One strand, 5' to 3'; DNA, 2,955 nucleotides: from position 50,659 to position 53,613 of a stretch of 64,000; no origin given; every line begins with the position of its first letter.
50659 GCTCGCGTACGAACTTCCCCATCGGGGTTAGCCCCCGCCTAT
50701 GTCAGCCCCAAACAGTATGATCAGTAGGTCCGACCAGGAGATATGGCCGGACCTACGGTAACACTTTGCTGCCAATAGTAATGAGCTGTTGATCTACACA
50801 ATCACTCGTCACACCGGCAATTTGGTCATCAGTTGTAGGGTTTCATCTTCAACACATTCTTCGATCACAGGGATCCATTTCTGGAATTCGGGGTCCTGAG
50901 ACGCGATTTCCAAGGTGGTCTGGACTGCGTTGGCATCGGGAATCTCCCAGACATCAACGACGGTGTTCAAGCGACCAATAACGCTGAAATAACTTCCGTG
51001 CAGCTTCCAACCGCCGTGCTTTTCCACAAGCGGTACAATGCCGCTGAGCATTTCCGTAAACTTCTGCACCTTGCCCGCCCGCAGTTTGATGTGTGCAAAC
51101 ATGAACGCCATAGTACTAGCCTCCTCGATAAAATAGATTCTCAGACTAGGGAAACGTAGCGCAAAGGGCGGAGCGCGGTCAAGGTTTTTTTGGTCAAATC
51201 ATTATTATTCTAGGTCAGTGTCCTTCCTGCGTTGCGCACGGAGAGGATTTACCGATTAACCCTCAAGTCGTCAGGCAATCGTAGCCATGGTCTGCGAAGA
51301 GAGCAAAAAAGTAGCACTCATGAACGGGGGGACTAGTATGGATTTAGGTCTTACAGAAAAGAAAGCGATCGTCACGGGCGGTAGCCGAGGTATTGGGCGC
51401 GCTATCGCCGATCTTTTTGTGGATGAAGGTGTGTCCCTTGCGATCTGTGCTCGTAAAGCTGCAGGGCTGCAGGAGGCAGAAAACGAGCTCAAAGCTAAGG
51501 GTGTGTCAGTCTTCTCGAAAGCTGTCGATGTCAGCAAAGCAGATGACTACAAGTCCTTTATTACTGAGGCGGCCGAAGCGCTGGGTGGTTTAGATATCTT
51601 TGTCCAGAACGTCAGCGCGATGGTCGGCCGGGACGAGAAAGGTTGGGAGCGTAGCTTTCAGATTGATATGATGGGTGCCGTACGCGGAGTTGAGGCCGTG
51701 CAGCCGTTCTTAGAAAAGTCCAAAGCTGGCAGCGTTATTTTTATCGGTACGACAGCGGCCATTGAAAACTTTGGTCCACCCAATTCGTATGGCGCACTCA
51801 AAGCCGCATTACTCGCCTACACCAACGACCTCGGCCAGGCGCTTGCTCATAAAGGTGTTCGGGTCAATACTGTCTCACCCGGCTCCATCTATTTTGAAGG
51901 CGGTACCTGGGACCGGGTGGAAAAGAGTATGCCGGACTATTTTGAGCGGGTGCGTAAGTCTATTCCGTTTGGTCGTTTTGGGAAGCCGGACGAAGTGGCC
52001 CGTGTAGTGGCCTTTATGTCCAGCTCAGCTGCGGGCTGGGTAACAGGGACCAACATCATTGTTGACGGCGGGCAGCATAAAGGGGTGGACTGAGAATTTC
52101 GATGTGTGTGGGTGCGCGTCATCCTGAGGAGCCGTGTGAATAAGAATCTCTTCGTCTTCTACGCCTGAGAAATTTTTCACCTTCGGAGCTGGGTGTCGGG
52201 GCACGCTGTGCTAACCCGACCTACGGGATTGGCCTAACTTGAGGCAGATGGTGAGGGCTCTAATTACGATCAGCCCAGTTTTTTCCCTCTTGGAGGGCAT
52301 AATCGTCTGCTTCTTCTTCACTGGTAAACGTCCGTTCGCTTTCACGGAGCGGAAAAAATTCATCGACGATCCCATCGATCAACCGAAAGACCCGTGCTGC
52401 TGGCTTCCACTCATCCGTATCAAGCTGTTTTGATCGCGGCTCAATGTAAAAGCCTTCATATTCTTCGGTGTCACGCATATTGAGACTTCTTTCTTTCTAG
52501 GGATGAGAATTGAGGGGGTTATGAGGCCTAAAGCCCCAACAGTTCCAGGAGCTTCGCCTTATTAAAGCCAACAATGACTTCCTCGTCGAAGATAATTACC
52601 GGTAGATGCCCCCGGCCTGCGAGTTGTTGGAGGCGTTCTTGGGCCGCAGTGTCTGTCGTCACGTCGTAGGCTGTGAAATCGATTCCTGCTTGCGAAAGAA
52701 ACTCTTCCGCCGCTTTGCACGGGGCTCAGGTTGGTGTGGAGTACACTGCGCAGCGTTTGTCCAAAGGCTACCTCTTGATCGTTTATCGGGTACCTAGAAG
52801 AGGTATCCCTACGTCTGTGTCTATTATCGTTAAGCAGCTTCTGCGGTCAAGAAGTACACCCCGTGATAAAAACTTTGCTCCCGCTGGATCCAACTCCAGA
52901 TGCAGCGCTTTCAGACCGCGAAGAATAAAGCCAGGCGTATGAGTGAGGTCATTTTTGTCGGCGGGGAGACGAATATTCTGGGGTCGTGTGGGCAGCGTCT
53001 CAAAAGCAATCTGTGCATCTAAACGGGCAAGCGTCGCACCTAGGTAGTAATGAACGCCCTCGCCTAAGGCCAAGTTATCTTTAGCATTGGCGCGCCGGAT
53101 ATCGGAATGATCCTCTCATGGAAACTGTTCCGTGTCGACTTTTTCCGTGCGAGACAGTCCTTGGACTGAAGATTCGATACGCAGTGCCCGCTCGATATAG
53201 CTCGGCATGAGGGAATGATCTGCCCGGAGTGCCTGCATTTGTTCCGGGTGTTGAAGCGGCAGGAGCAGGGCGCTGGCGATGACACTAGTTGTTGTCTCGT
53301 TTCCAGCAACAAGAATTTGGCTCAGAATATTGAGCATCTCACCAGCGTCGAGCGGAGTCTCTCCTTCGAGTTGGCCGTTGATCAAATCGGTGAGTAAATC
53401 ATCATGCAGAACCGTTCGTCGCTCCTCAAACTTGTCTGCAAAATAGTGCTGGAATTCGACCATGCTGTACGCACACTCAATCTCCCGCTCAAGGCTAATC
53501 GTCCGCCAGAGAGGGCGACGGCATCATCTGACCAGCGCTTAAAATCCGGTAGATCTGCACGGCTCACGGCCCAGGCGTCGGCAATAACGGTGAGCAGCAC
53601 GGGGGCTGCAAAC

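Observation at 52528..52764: Hidden glutaredoxin-like selenoprotein (UxxC) with an intact SECIS, invisible to the ORF track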

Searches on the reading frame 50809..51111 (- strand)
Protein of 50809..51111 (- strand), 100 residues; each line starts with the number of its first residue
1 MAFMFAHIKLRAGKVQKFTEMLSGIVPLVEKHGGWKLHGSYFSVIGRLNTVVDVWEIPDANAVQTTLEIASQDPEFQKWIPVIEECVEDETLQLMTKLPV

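Call 42: search_protein_families(library=pfam, proteins=[window:50809-51111:-], max_evalue=0.001)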
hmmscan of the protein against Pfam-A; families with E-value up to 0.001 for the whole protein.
window:50809-51111:- (100 aa): 1 family
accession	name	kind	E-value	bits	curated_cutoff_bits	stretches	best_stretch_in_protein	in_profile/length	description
PF07978.19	NIPSNAP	-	8.9e-09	35.9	22.3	1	9-98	7-98/102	NIPSNAP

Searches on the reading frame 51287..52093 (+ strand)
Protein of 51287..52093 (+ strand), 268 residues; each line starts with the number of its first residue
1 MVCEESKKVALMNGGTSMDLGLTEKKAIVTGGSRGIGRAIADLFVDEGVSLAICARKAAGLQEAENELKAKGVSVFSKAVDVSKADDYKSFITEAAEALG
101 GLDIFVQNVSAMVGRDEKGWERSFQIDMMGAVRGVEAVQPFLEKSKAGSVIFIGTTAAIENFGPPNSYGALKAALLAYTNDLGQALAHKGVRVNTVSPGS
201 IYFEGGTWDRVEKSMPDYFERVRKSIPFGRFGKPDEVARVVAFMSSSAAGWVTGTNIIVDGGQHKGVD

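Call 42: search_protein_families(library=pfam, proteins=[window:51287-52093:+], max_evalue=0.001)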
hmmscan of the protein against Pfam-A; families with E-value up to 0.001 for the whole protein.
window:51287-52093:+ (268 aa): 3 families
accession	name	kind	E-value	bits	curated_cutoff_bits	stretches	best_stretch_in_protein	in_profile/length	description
PF13561.12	adh_short_C2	-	7.2e-47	160.4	27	1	34-264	6-236/236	Enoyl-(Acyl carrier protein) reductase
PF00106.31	adh_short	-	2.1e-38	132.2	26.6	1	25-201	1-182/195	short chain dehydrogenase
PF08659.16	KR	-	4.6e-08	33.6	22.6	1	28-116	4-94/180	KR domain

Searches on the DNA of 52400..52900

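Call 23: search_rna_families(source=window, start=52400, end=52900, threshold=evalue, max_evalue=10)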
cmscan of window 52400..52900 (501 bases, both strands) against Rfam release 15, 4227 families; matches with E-value up to 10: 1.
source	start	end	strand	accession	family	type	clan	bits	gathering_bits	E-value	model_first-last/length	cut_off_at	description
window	52506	52596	+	RF02937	Clostridiales-2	Gene; sRNA;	-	17.2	58.6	0.21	1-82/82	no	Clostridiales-2 RNA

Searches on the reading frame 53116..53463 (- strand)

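Call 42: search_protein_families(library=pfam, proteins=[window:53116-53463:-], max_evalue=0.001)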
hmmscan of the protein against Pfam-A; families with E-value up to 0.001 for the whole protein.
window:53116-53463:- (115 aa): 1 family
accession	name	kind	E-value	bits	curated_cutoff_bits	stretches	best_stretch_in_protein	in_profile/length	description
PF00067.27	p450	-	5.4e-07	29.2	22.8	1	7-82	219-302/462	Cytochrome P450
